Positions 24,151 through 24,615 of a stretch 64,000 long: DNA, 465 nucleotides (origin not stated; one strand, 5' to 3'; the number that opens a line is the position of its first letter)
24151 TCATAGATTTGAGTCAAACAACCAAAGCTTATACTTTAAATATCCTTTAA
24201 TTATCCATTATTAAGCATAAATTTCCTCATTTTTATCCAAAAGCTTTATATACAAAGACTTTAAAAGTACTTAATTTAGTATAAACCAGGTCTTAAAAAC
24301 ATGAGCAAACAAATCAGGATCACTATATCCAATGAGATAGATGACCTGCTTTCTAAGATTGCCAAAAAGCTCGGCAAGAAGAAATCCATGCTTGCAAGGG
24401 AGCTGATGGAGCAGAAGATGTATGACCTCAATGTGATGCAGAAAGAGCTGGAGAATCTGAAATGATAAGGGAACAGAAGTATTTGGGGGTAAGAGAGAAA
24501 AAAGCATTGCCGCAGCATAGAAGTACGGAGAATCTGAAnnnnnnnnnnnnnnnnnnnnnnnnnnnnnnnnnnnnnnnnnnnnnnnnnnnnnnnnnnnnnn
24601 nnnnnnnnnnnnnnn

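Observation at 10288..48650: Three paralogous surface modules (plus one partial): prepilin-like large protein + giant Ig-rich protein, with a polytopic membrane protein in most sets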

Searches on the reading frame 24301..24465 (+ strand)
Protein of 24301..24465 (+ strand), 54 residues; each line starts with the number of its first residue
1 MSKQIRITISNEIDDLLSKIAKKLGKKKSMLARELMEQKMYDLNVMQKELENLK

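Call 51: search_protein_families(library=pfam, proteins=[window:24301-24465:+], max_evalue=0.05)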
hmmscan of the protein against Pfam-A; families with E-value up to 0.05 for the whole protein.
window:24301-24465:+ (54 aa): 3 families
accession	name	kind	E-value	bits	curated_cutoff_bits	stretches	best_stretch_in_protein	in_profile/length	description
PF13936.12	HTH_38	-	0.013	15.7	27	0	18-36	24-42/44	Helix-turn-helix domain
PF08535.16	KorB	-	0.021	15.2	22.3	1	18-52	7-38/89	KorB domain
PF17522.7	DUF5446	-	0.035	14.6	26.2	1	8-53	12-57/72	Family of unknown function (DUF5446)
